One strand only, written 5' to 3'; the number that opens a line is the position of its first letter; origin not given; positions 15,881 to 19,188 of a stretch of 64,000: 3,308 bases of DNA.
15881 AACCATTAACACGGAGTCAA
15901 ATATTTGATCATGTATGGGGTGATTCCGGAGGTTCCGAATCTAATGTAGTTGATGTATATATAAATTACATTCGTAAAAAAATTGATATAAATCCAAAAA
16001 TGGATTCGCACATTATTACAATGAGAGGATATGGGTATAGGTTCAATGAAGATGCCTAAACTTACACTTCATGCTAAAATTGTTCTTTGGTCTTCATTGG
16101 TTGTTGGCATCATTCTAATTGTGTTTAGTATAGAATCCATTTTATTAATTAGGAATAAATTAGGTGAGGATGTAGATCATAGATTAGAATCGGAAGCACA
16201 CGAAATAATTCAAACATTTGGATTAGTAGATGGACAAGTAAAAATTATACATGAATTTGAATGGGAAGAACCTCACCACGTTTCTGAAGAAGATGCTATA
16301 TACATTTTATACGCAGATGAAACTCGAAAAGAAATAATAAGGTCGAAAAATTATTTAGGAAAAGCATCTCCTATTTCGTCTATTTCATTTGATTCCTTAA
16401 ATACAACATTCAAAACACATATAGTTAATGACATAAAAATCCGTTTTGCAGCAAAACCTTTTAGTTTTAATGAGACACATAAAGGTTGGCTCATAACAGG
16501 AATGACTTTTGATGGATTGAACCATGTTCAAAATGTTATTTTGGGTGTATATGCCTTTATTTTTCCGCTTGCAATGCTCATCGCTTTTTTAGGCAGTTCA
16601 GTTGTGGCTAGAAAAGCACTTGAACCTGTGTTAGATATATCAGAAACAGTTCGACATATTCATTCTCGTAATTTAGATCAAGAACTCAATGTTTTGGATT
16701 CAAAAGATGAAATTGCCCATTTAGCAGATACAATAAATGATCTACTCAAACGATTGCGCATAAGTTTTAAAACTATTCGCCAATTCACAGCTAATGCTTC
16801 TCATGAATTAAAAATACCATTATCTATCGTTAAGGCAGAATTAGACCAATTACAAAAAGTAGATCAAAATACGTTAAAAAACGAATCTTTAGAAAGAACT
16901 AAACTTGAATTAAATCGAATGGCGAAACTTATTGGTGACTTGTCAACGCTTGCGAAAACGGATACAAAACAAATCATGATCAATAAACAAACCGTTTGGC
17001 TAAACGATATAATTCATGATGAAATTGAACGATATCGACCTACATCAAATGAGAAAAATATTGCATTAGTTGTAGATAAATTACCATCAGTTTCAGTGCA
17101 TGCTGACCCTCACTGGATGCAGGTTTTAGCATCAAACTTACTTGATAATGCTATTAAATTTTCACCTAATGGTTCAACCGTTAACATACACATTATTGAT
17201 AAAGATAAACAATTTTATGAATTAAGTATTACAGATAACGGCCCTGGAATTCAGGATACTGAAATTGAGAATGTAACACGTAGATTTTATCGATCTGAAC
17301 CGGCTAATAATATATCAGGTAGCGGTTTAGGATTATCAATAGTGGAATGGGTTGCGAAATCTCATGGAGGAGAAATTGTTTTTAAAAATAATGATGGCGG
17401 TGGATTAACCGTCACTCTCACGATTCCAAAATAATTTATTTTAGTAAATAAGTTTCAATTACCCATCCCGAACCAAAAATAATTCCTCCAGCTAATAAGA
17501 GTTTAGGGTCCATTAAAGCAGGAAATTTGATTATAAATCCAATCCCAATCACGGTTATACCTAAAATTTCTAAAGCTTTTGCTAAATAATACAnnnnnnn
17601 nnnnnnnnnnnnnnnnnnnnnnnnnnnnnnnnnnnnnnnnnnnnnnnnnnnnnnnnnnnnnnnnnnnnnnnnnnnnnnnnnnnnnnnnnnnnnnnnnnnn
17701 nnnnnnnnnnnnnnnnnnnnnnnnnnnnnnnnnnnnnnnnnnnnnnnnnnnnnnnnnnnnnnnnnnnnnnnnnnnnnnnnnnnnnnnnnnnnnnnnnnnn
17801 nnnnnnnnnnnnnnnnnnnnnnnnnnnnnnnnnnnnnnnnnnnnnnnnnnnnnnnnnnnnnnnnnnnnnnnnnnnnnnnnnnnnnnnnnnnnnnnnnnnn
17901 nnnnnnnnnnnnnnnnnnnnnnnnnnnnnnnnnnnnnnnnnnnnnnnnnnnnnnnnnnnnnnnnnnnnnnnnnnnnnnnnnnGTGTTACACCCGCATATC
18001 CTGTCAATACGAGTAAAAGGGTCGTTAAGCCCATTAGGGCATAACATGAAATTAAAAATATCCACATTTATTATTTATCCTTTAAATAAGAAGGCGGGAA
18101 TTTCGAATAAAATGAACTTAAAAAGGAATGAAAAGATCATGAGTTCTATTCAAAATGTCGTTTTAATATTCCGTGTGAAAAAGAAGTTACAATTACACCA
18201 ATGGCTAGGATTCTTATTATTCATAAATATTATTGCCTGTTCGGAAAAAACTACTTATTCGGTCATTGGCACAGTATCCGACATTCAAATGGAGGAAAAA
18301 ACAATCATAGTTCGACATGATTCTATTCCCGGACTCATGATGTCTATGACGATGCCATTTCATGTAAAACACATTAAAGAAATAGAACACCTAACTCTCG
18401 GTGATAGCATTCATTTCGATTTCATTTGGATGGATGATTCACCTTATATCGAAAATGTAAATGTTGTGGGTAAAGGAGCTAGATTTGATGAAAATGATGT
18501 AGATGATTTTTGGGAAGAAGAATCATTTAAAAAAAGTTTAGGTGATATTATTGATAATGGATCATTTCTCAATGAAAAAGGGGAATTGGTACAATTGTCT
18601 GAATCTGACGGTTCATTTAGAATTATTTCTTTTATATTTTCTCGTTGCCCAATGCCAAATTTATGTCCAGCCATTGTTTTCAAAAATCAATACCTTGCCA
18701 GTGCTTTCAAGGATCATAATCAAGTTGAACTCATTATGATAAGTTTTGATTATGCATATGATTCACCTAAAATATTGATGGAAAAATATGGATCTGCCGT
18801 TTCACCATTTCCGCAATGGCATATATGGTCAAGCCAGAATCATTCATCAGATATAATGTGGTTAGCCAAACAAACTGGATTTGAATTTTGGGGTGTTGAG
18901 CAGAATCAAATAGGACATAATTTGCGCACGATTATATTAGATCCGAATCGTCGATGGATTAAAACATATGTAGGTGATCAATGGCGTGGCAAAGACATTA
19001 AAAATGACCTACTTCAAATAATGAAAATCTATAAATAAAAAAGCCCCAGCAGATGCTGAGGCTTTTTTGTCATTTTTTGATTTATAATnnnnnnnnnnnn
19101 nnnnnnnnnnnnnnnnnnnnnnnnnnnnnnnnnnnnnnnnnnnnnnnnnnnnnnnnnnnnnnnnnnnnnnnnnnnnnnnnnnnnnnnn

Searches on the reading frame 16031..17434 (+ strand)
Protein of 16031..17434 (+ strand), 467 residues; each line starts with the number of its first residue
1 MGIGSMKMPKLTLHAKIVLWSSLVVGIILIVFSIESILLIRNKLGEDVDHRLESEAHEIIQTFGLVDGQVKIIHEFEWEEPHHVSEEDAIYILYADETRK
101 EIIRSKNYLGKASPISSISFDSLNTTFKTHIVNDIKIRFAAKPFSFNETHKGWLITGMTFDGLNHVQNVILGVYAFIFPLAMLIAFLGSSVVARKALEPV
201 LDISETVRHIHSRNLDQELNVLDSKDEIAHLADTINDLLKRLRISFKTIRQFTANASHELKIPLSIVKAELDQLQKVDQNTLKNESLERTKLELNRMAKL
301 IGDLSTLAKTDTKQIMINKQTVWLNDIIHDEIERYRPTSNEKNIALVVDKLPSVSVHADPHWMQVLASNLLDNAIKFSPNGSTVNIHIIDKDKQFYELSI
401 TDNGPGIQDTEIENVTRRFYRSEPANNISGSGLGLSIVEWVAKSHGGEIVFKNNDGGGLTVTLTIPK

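Call 8: search_protein_families(library=pfam, proteins=[window:16031-17434:+], max_evalue=0.001)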
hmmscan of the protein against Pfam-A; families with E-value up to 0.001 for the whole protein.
window:16031-17434:+ (467 aa): 5 families
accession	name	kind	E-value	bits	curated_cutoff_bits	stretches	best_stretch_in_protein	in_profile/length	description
PF02518.31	HATPase_c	-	7.5e-24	84.8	26.4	1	359-466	2-108/111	Histidine kinase-, DNA gyrase B-, and HSP90-like ATPase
PF00512.31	HisKA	-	8.7e-10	39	26.9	1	250-311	3-64/66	His Kinase A (phospho-acceptor) domain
PF00672.30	HAMP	-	8.6e-08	32.8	25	1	192-243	2-52/53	HAMP domain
PF13589.12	HATPase_c_3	-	0.00014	22.4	25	1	369-434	9-76/137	Histidine kinase-, DNA gyrase B-, and HSP90-like ATPase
PF14501.12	HATPase_c_5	-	0.00016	22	22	1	364-456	7-93/102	GHKL domain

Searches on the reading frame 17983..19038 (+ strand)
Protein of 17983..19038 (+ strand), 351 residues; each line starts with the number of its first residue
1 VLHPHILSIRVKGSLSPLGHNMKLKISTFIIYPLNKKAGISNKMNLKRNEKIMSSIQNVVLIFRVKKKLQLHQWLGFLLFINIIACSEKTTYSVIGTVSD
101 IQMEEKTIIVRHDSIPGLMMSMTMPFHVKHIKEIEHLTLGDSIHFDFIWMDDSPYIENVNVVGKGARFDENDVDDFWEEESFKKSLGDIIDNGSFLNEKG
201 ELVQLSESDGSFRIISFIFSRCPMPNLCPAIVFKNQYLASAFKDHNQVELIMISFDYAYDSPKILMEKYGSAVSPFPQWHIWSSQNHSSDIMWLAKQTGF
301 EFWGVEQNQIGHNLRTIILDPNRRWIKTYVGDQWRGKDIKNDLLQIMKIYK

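Call 43: search_protein_families(library=pfam, proteins=[window:17983-19038:+], max_evalue=0.001)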
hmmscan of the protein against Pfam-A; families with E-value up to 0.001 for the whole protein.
window:17983-19038:+ (351 aa): 2 families
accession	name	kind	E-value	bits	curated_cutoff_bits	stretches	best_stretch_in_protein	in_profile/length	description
PF11604.15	CusF_Ec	-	2e-11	44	27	1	92-157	2-68/72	Copper binding periplasmic protein CusF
PF02630.20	SCO1-SenC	-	5.6e-07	30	22.8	1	195-272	6-81/134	SCO1/SenC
